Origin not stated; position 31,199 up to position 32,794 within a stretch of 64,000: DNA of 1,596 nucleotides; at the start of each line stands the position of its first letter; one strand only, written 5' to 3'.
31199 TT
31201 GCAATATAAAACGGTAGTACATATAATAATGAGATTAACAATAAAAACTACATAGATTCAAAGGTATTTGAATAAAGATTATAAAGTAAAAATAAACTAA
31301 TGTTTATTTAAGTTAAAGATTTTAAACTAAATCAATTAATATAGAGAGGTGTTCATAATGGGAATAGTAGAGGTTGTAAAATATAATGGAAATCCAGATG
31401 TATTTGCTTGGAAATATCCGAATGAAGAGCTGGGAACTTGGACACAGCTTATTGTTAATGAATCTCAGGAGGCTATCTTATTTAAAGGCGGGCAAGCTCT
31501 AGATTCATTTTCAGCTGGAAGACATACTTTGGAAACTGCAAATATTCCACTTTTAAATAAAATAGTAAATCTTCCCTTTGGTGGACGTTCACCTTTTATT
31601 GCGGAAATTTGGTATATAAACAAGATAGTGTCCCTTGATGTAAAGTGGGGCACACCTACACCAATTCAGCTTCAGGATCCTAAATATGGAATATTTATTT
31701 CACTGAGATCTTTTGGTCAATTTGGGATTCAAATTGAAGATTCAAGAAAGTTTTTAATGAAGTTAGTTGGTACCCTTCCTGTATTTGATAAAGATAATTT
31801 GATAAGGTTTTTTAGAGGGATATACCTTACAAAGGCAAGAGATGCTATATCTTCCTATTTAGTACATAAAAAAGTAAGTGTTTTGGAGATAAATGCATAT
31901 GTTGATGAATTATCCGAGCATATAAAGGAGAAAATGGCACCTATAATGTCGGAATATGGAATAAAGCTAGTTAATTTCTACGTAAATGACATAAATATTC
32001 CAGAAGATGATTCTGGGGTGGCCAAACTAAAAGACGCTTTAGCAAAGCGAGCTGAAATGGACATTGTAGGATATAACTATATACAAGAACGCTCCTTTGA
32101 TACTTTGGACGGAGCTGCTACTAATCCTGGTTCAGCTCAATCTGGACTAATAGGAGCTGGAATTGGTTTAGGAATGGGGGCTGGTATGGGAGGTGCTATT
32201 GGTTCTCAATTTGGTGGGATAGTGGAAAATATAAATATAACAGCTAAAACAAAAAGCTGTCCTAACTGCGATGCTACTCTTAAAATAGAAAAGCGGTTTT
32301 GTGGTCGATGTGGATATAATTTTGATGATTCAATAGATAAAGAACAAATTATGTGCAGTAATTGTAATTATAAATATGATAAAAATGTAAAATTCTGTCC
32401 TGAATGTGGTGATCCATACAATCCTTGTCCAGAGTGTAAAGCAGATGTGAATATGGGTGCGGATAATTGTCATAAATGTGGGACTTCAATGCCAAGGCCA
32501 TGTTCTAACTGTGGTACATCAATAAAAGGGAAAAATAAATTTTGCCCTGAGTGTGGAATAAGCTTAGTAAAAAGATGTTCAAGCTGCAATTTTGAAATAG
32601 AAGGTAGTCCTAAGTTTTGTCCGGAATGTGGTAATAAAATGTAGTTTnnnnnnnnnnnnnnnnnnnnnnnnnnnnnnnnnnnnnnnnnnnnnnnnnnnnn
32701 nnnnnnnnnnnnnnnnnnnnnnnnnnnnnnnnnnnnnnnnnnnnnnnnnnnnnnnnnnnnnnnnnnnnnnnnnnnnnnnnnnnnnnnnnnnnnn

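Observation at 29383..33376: ECF sigma / DUF4179 anti-sigma pair divergent from an SPFH-zinc-ribbon fusion gene and a YdjH-like membrane protein: a YdjGHI-like envelope-stress module without PspA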

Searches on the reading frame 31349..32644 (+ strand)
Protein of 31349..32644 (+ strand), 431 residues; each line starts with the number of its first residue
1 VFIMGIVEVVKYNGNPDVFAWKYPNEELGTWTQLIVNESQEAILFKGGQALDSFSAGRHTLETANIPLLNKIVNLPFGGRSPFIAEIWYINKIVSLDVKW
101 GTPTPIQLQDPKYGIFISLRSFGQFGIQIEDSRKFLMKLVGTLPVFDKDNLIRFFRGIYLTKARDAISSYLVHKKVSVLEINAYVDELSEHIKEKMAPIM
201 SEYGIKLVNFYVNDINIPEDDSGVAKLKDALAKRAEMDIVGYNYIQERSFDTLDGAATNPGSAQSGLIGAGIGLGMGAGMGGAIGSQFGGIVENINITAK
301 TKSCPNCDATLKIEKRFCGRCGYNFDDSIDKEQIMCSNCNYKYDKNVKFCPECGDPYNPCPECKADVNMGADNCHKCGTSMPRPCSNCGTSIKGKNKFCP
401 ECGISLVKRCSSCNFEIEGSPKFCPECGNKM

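Call 3: search_protein_families(library=pfam, proteins=[window:31349-32644:+], max_evalue=0.01)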
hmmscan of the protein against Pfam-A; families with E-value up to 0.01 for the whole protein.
window:31349-32644:+ (431 aa): 9 families
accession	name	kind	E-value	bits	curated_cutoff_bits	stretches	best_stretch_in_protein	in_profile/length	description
PF13421.11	Band_7_1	-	6.2e-45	153.9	24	1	22-220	5-198/211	SPFH domain-Band 7 family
PF12773.13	DZR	-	3.9e-23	81.8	27.3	3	385-428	1-45/45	Double zinc ribbon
PF13240.11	Zn_Ribbon_1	-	3.6e-17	62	25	3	336-356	2-22/23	zinc-ribbon domain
PF13248.11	Zn_ribbon_3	-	8.1e-14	51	27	2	301-325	2-26/26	zinc-ribbon domain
PF17032.10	Zn_ribbon_15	-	1.1e-13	52.2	28.9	0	300-322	51-73/73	zinc-ribbon family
PF18912.6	DZR_2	-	2.7e-07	30.8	27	1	299-339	19-55/56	Double zinc ribbon domain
PF01145.31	Band_7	-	2.5e-06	28.1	23.6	1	119-220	62-150/176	SPFH domain / Band 7 family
PF10571.15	UPF0547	-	1.4e-05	25.5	29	1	302-326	1-25/26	Uncharacterised protein family UPF0547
PF24460.1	DUF7575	-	0.00022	21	28.5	0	333-356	3-26/28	Domain of unknown function (DUF7575)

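Call 4: search_protein_families(library=ncbifam, proteins=[window:31349-32644:+], max_evalue=0.01)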
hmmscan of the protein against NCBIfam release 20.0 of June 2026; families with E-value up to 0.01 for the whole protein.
window:31349-32644:+ (431 aa): 3 families
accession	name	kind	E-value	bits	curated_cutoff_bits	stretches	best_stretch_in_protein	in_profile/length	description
NF011149.0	PRK14559.1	equivalog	2.6e-06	26.5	374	2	334-381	2-51/642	serine/threonine phosphatase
NF049953.1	ribbon_DG_selen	exception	9.8e-05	22.3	130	0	385-406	150-171/172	zinc ribbon-containing (seleno)protein DG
NF011481.0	PRK14890.1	equivalog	0.0046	17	61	1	381-428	8-57/61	putative Zn-ribbon RNA-binding protein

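Call 7: find_encoding_contigs(protein=window:31349-32644:+, flank=10000, max_places=6)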
Protein window:31349-32644:+ (431 aa): no gene with exactly this product is on record in the collection.

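Call 8: find_encoding_contigs(protein=window:31358-32644:+, flank=10000, max_places=6)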
Protein window:31358-32644:+ (428 aa): no gene with exactly this product is on record in the collection.

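Call 9: find_homologous_proteins(query=window:31358-32644:+)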
Query window:31358-32644:+ (428 aa): 5804 proteins with E <= 0.001 among 8000 candidates; the best 120 are listed.
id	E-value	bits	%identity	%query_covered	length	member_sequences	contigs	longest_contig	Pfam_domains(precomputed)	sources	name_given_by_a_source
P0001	2.8e-286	968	95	100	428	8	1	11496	PF18912.7,PF13240.12,PF01145.32,PF12773.14,PF17032.11,PF13421.12,PF13248.12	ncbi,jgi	-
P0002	4.7e-251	852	82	100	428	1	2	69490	PF13240.12,PF12773.14,PF17032.11,PF13421.12,PF13248.12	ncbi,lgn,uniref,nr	ncbi:membrane protease subunit (stomatin/prohibitin family) [Anaerosolibacter carboniphilus]|uniref:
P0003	1.4e-247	840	81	100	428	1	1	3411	PF18912.7,PF13240.12,PF12773.14,PF17032.11,PF13421.12,PF13248.12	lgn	-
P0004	7.8e-247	838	81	100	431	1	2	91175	PF13240.12,PF12773.14,PF17032.11,PF13421.12,PF13248.12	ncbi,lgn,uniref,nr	ncbi:SPFH domain-containing protein [Alkaliphilus peptidifermentans]|uniref:Membrane protease subuni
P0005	2.8e-238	809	77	100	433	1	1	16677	PF13240.12,PF12773.14,PF17032.11,PF13421.12,PF13248.12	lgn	-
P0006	3.4e-229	779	75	100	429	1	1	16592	PF13240.12,PF12773.14,PF17032.11,PF13421.12,PF13248.12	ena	-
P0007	8.7e-224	762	72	100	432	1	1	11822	PF13240.12,PF01145.32,PF12773.14,PF17032.11,PF13421.12,PF13248.12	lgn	-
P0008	2.3e-222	757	72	100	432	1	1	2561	PF18912.7,PF13240.12,PF12773.14,PF17032.11,PF13421.12,PF13248.12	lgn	-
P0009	1.7e-221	754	72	100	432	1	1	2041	PF18912.7,PF13240.12,PF12773.14,PF17032.11,PF13421.12,PF13248.12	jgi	jgi:membrane protease subunit (stomatin/prohibitin family)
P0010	2.4e-221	754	71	100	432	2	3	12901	PF18912.7,PF13240.12,PF12773.14,PF17032.11,PF13421.12,PF13248.12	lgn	-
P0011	2.4e-220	750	72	100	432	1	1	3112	PF18912.7,PF13240.12,PF01145.32,PF12773.14,PF17032.11,PF13421.12,PF13248.12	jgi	jgi:membrane protease subunit (stomatin/prohibitin family)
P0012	4.8e-220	749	73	100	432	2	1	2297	PF18912.7,PF13240.12,PF01145.32,PF12773.14,PF17032.11,PF13421.12,PF24460.2,PF13248.12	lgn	-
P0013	5.7e-220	749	70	100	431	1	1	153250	PF18912.7,PF13240.12,PF12773.14,PF17032.11,PF13421.12,PF13248.12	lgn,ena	-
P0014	7.9e-220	749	71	100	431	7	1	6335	PF18912.7,PF13240.12,PF12773.14,PF17032.11,PF13421.12,PF24460.2,PF13248.12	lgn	-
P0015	1.2e-219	748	71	100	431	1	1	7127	PF18912.7,PF13240.12,PF12773.14,PF17032.11,PF13421.12,PF13248.12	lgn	-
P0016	1.2e-219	748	72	100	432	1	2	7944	PF18912.7,PF13240.12,PF01145.32,PF12773.14,PF17032.11,PF13421.12,PF13248.12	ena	-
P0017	1.3e-219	748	71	100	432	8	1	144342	PF18912.7,PF13240.12,PF12773.14,PF17032.11,PF13421.12,PF24460.2,PF13248.12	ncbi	-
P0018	1.8e-219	747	70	100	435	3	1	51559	PF13240.12,PF12773.14,PF17032.11,PF13421.12,PF13248.12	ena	-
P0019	6.4e-218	742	69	100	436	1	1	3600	PF18912.7,PF13240.12,PF12773.14,PF17032.11,PF13421.12,PF13248.12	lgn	-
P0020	2.2e-217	741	71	100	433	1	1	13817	PF18912.7,PF13240.12,PF12773.14,PF17032.11,PF13421.12,PF13248.12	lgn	-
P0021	2.2e-217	741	72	100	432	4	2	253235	PF18912.7,PF13240.12,PF12773.14,PF17032.11,PF13421.12,PF27618.1,PF13248.12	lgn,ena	-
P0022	1.2e-216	738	70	100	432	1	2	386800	PF18912.7,PF13240.12,PF12773.14,PF17032.11,PF13421.12,PF13248.12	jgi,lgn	jgi:membrane protease subunit (stomatin/prohibitin family)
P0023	2.4e-216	737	69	100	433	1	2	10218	PF13240.12,PF12773.14,PF17032.11,PF13421.12,PF13248.12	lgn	-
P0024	8.6e-216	735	68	100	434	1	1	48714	PF18912.7,PF13240.12,PF12773.14,PF17032.11,PF13421.12,PF13248.12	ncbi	-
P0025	1.1e-215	735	70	100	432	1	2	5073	PF18912.7,PF13240.12,PF12773.14,PF17032.11,PF07191.18,PF13421.12,PF13248.12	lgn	-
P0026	1.6e-215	734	71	100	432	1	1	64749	PF18912.7,PF13240.12,PF12773.14,PF17032.11,PF13421.12,PF13248.12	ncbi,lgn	ncbi:MAG: SPFH domain-containing protein [Deltaproteobacteria bacterium]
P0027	1.8e-215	734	70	100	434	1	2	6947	PF18912.7,PF13240.12,PF12773.14,PF17032.11,PF13421.12,PF13248.12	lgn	-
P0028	2.6e-215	734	70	100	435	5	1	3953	PF18912.7,PF13240.12,PF01145.32,PF12773.14,PF17032.11,PF13421.12,PF13248.12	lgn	-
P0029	2.6e-215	734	70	100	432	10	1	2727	PF18912.7,PF13240.12,PF12773.14,PF17032.11,PF13421.12,PF13248.12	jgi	jgi:membrane protease subunit (stomatin/prohibitin family)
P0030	4.9e-215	733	70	100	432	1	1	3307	PF13240.12,PF12773.14,PF17032.11,PF13421.12,PF24460.2,PF13248.12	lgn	-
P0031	5.8e-215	733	70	100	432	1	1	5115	PF18912.7,PF13240.12,PF12773.14,PF17032.11,PF13421.12,PF13248.12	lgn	-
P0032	1.1e-214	732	69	100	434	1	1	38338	PF08772.17,PF18912.7,PF13240.12,PF12773.14,PF17032.11,PF24463.2,PF13421.12,PF24460.2,PF13248.12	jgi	-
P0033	1.1e-214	732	70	100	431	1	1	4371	PF13240.12,PF01145.32,PF12773.14,PF17032.11,PF13421.12,PF13248.12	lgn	-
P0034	1.2e-214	732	71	100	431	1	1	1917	PF18912.7,PF13240.12,PF01145.32,PF12773.14,PF17032.11,PF13421.12,PF13248.12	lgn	-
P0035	4.4e-214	730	70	100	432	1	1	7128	PF13240.12,PF12773.14,PF17032.11,PF13421.12,PF24460.2,PF13248.12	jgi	jgi:membrane protease subunit (stomatin/prohibitin family)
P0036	5.7e-214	729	71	100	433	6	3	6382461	PF18912.7,PF13240.12,PF12773.14,PF17032.11,PF13421.12,PF24460.2,PF13248.12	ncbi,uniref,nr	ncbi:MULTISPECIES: SPFH domain-containing protein [Clostridium]|uniref:SPFH domain-containing protei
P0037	7.4e-214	729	68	100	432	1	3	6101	PF18912.7,PF13240.12,PF01145.32,PF12773.14,PF17032.11,PF13421.12,PF10571.16,PF13248.12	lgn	-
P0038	1.0e-213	728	70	100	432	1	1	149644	PF18912.7,PF13240.12,PF12773.14,PF17032.11,PF13421.12,PF13248.12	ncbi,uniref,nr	ncbi:SPFH domain-containing protein [Clostridium sp. DJ247]|uniref:SPFH domain-containing protein n=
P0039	2.2e-213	727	70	100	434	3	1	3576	PF18912.7,PF13240.12,PF12773.14,PF17032.11,PF13421.12,PF10571.16,PF24460.2,PF13248.12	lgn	-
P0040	3.3e-213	727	70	100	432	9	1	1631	PF13240.12,PF12773.14,PF17032.11,PF13421.12,PF13248.12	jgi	jgi:Putative virion core protein (lumpy skin disease virus)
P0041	4.6e-213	726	70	100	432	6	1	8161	PF18912.7,PF13240.12,PF01145.32,PF12773.14,PF17032.11,PF13421.12,PF13248.12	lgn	-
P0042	6.4e-213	726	69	100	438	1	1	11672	PF18912.7,PF13240.12,PF12773.14,PF17032.11,PF13421.12,PF13248.12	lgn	-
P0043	2.8e-212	724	70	100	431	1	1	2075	PF18912.7,PF13240.12,PF01145.32,PF12773.14,PF17032.11,PF13421.12,PF13248.12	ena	-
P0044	3.8e-212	723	70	100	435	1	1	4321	PF13240.12,PF01145.32,PF12773.14,PF17032.11,PF13421.12,PF13248.12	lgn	-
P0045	4.2e-212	723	69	100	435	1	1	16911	PF18912.7,PF13240.12,PF12773.14,PF17032.11,PF13421.12,PF10571.16,PF13248.12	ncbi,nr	ncbi:MAG: SPFH domain-containing protein [Clostridia bacterium]|nr:SPFH domain-containing protein [C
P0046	5.5e-212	723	69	100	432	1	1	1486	PF18912.7,PF13240.12,PF01145.32,PF12773.14,PF17032.11,PF13421.12,PF24460.2,PF13248.12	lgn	-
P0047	6.1e-212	723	69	100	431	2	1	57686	PF18912.7,PF13240.12,PF12773.14,PF17032.11,PF24463.2,PF13421.12,PF24460.2,PF13248.12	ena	-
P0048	6.9e-212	722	69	100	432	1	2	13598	PF13240.12,PF12773.14,PF17032.11,PF13421.12,PF13248.12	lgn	-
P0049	7.2e-212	722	70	100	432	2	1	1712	PF13240.12,PF12773.14,PF17032.11,PF13421.12,PF13248.12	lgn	-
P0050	1.5e-211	721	68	100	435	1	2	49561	PF18912.7,PF13240.12,PF01145.32,PF12773.14,PF17032.11,PF13421.12,PF13248.12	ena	-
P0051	1.9e-211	721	68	100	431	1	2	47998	PF18912.7,PF13240.12,PF01145.32,PF12773.14,PF17032.11,PF13421.12,PF13248.12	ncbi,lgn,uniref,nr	ncbi:SPFH domain-containing protein [Clostridium polynesiense]|uniref:SPFH domain-containing protein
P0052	3.7e-211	720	68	100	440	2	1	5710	PF18912.7,PF13240.12,PF01145.32,PF12773.14,PF17032.11,PF13421.12,PF13248.12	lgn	-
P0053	4.0e-211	720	69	100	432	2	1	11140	PF18912.7,PF13240.12,PF12773.14,PF17032.11,PF13421.12,PF13248.12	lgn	-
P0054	6.3e-211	719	68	100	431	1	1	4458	PF18912.7,PF13240.12,PF12773.14,PF17032.11,PF13421.12,PF13248.12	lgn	-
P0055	7.3e-211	719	69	100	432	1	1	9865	PF18912.7,PF13240.12,PF01145.32,PF12773.14,PF17032.11,PF24463.2,PF13421.12,PF10571.16,PF13248.12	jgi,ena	-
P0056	8.7e-211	719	70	100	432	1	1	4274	PF18912.7,PF13240.12,PF12773.14,PF17032.11,PF13421.12,PF24460.2,PF13248.12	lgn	-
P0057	1.0e-210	719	66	100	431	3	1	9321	PF18912.7,PF13240.12,PF12773.14,PF17032.11,PF13421.12,PF13248.12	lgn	-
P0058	2.1e-210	718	69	100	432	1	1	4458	PF13240.12,PF12773.14,PF17032.11,PF13421.12,PF13248.12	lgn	-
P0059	2.7e-210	717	68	100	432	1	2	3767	PF13240.12,PF12773.14,PF17032.11,PF13421.12,PF24460.2,PF13248.12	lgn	-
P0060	3.3e-210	717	70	100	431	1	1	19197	PF18912.7,PF13240.12,PF01145.32,PF12773.14,PF17032.11,PF13421.12,PF13248.12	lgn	-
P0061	8.4e-210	716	68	100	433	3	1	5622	PF13240.12,PF01145.32,PF12773.14,PF17032.11,PF13421.12,PF24460.2,PF13248.12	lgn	-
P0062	9.4e-210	715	69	100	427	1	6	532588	PF18912.7,PF13240.12,PF12773.14,PF17032.11,PF07191.18,PF13421.12,PF13248.12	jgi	jgi:membrane protease subunit (stomatin/prohibitin family)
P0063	9.7e-210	715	69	100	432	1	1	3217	PF13240.12,PF12773.14,PF17032.11,PF13421.12,PF24460.2,PF13248.12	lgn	-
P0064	9.7e-210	715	70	100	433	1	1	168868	PF13240.12,PF12773.14,PF17032.11,PF13421.12,PF24460.2,PF13248.12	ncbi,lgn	-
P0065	1.7e-209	715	69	100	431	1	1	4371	PF13240.12,PF12773.14,PF17032.11,PF13421.12,PF13248.12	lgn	-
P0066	3.2e-209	714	69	100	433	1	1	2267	PF18912.7,PF13240.12,PF01145.32,PF12773.14,PF17032.11,PF24463.2,PF13421.12,PF13248.12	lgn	-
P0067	3.8e-209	713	69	100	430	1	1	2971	PF18912.7,PF13240.12,PF01145.32,PF12773.14,PF17032.11,PF24463.2,PF13421.12,PF24460.2,PF13248.12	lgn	-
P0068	7.5e-209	712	69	100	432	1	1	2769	PF18912.7,PF13240.12,PF01145.32,PF12773.14,PF17032.11,PF13421.12,PF24460.2,PF13248.12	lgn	-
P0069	9.3e-209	712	68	100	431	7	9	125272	PF18912.7,PF13240.12,PF12773.14,PF17032.11,PF13421.12,PF13248.12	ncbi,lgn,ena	-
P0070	1.2e-208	712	69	100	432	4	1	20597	PF18912.7,PF13240.12,PF12773.14,PF17032.11,PF13421.12,PF24460.2,PF13248.12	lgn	-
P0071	1.3e-208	712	69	100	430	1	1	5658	PF13240.12,PF01145.32,PF12773.14,PF17032.11,PF13421.12,PF13248.12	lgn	-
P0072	1.3e-208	712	68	100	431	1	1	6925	PF13240.12,PF01145.32,PF12773.14,PF17032.11,PF13421.12,PF13248.12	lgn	-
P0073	1.5e-208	711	69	100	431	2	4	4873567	PF13240.12,PF12773.14,PF17032.11,PF13421.12,PF13248.12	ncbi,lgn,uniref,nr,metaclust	ncbi:SPFH domain-containing protein [Desulfosporosinus meridiei]|uniref:Putative virion core protein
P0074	4.2e-208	710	67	100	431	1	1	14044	PF18912.7,PF13240.12,PF12773.14,PF17032.11,PF13421.12,PF13248.12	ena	-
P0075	6.2e-208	709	70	100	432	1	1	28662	PF18912.7,PF13240.12,PF01145.32,PF12773.14,PF17032.11,PF13421.12,PF13248.12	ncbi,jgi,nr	ncbi:MAG: SPFH domain-containing protein [Oscillospiraceae bacterium]|jgi:membrane protease subunit 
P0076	8.0e-208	709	68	100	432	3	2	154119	PF13240.12,PF12773.14,PF17032.11,PF13421.12,PF13248.12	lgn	-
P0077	9.1e-208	709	68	100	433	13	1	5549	PF18912.7,PF13240.12,PF12773.14,PF17032.11,PF13421.12,PF13248.12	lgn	-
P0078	1.2e-207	708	68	100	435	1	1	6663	PF18912.7,PF13240.12,PF01145.32,PF12773.14,PF17032.11,PF13421.12,PF24460.2,PF13248.12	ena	-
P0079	1.2e-207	708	66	100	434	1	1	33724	PF18912.7,PF13240.12,PF12773.14,PF17032.11,PF13421.12,PF13248.12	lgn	-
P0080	1.4e-207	708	68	100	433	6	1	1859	PF13240.12,PF12773.14,PF17032.11,PF13421.12,PF13248.12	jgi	-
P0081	1.4e-207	708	67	100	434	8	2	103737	PF13240.12,PF01145.32,PF12773.14,PF17032.11,PF13421.12,PF13248.12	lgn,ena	-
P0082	2.0e-207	708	68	100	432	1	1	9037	PF13240.12,PF12773.14,PF17032.11,PF13421.12,PF13248.12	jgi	jgi:Putative virion core protein (lumpy skin disease virus)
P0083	2.4e-207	708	69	100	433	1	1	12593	PF18912.7,PF13240.12,PF01145.32,PF12773.14,PF17032.11,PF13421.12,PF13248.12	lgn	-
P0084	3.1e-207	707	69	100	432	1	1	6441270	PF13240.12,PF12773.14,PF17032.11,PF13421.12,PF13248.12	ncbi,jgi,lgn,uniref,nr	ncbi:SPFH domain-containing protein [Candidatus Formimonas warabiya]|uniref:Antifreeze protein type 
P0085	3.5e-207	707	68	100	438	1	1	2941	PF18912.7,PF13240.12,PF12773.14,PF17032.11,PF24463.2,PF13421.12,PF24460.2,PF13248.12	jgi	jgi:membrane protease subunit (stomatin/prohibitin family)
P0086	4.5e-207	707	67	100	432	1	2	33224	PF18912.7,PF13240.12,PF01145.32,PF12773.14,PF17032.11,PF13421.12,PF24460.2,PF13248.12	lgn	-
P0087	5.3e-207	706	67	100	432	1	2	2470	PF18912.7,PF13240.12,PF12773.14,PF17032.11,PF13421.12,PF24460.2,PF13248.12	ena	-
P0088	6.0e-207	706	68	100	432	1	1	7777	PF13240.12,PF12773.14,PF17032.11,PF13421.12,PF13248.12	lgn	-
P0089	7.0e-207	706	68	100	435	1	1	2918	PF18912.7,PF13240.12,PF12773.14,PF17032.11,PF24463.2,PF13421.12,PF13248.12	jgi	jgi:membrane protease subunit (stomatin/prohibitin family)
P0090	7.7e-207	706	67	100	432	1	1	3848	PF18912.7,PF13240.12,PF01145.32,PF12773.14,PF17032.11,PF13421.12,PF10571.16,PF24460.2,PF13248.12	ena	-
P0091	8.4e-207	706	68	100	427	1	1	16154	PF18912.7,PF13240.12,PF12773.14,PF17032.11,PF13421.12,PF24460.2,PF13248.12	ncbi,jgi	-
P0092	9.8e-207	705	68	100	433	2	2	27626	PF13240.12,PF12773.14,PF17032.11,PF13421.12,PF24460.2,PF13248.12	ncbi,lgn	ncbi:MAG: SPFH domain-containing protein [Solirubrobacterales bacterium]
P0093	1.2e-206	705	67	100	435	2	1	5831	PF13240.12,PF01145.32,PF12773.14,PF17032.11,PF13421.12,PF13248.12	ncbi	-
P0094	1.3e-206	705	67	100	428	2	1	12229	PF18912.7,PF13240.12,PF12773.14,PF17032.11,PF24463.2,PF13421.12,PF13248.12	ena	-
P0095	1.6e-206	705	67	100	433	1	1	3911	PF18912.7,PF13240.12,PF01145.32,PF12773.14,PF17032.11,PF13421.12,PF10571.16,PF13248.12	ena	-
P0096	3.4e-206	704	68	100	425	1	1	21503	PF18912.7,PF13240.12,PF12773.14,PF17032.11,PF13421.12,PF13248.12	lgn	-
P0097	3.7e-206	704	69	100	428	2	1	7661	PF18912.7,PF13240.12,PF01145.32,PF12773.14,PF17032.11,PF13421.12,PF24460.2,PF13248.12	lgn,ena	-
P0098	4.4e-206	703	67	100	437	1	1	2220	PF18912.7,PF13240.12,PF01145.32,PF12773.14,PF17032.11,PF13421.12,PF13248.12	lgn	-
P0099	5.5e-206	703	68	100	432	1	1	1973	PF18912.7,PF13240.12,PF01145.32,PF12773.14,PF17032.11,PF13421.12,PF24460.2,PF13248.12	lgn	-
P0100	6.9e-206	703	67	100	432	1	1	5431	PF13240.12,PF12773.14,PF17032.11,PF13421.12,PF13248.12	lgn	-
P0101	1.0e-205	702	67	100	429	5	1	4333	PF13240.12,PF12773.14,PF17032.11,PF13421.12,PF13248.12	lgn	-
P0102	1.1e-205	702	67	100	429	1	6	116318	PF18912.7,PF13240.12,PF01145.32,PF12773.14,PF17032.11,PF13421.12,PF13248.12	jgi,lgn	jgi:membrane protease subunit (stomatin/prohibitin family)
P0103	1.9e-205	701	67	100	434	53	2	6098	PF18912.7,PF13240.12,PF01145.32,PF12773.14,PF17032.11,PF13421.12,PF10571.16,PF24460.2,PF13248.12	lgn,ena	-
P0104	3.8e-205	700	68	100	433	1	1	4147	PF13240.12,PF12773.14,PF17032.11,PF13421.12,PF13248.12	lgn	-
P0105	4.0e-205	700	66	100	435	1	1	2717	PF18912.7,PF13240.12,PF01145.32,PF12773.14,PF17032.11,PF13421.12,PF13248.12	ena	-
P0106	5.9e-205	700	67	100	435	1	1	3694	PF18912.7,PF13240.12,PF01145.32,PF12773.14,PF17032.11,PF07191.18,PF24463.2,PF13421.12,PF23455.2,PF13248.12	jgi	jgi:membrane protease subunit (stomatin/prohibitin family)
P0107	6.1e-205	700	68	100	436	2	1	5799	PF18912.7,PF13240.12,PF12773.14,PF17032.11,PF24463.2,PF13421.12,PF24460.2,PF13248.12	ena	-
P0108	6.5e-205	699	68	100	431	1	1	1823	PF18912.7,PF13240.12,PF12773.14,PF17032.11,PF13421.12,PF24460.2,PF13248.12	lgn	-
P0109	6.9e-205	699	67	100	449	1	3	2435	PF18912.7,PF13240.12,PF12773.14,PF17032.11,PF13421.12,PF10571.16,PF24460.2,PF13248.12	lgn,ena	-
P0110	7.2e-205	699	67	100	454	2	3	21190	PF18912.7,PF13240.12,PF12773.14,PF17032.11,PF13421.12,PF10571.16,PF24460.2,PF13248.12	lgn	-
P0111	8.5e-205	699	67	100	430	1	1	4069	PF18912.7,PF13240.12,PF01145.32,PF12773.14,PF17032.11,PF13421.12,PF10571.16,PF13248.12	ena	-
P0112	8.8e-205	699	67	100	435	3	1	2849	PF18912.7,PF13240.12,PF12773.14,PF17032.11,PF13421.12,PF24460.2,PF13248.12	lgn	-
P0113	8.9e-205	699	67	100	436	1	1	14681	PF18912.7,PF13240.12,PF12773.14,PF17032.11,PF13421.12,PF13248.12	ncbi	-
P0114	9.4e-205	699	67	100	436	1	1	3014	PF18912.7,PF13240.12,PF01145.32,PF12773.14,PF17032.11,PF13421.12,PF13248.12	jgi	jgi:membrane protease subunit (stomatin/prohibitin family)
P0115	1.1e-204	699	68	100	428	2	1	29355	PF18912.7,PF13240.12,PF01145.32,PF12773.14,PF17032.11,PF13421.12,PF24460.2,PF13248.12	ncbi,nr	ncbi:MAG TPA: antifreeze protein type I [Ruminococcaceae bacterium]|nr:antifreeze protein type I [Os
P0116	1.3e-204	698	69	100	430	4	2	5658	PF18912.7,PF13240.12,PF12773.14,PF17032.11,PF13421.12,PF13248.12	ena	-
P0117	1.9e-204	698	67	100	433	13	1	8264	PF18912.7,PF13240.12,PF12773.14,PF17032.11,PF13421.12,PF10571.16,PF13248.12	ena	-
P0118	2.0e-204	698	67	100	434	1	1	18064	PF18912.7,PF13240.12,PF01145.32,PF12773.14,PF17032.11,PF13421.12,PF23455.2,PF24460.2,PF13248.12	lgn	-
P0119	2.1e-204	698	67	99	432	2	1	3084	PF18912.7,PF13240.12,PF12773.14,PF17032.11,PF13421.12,PF10571.16,PF24460.2,PF13248.12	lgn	-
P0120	2.5e-204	698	67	100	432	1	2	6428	PF18912.7,PF13240.12,PF12773.14,PF17032.11,PF13421.12,PF13248.12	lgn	-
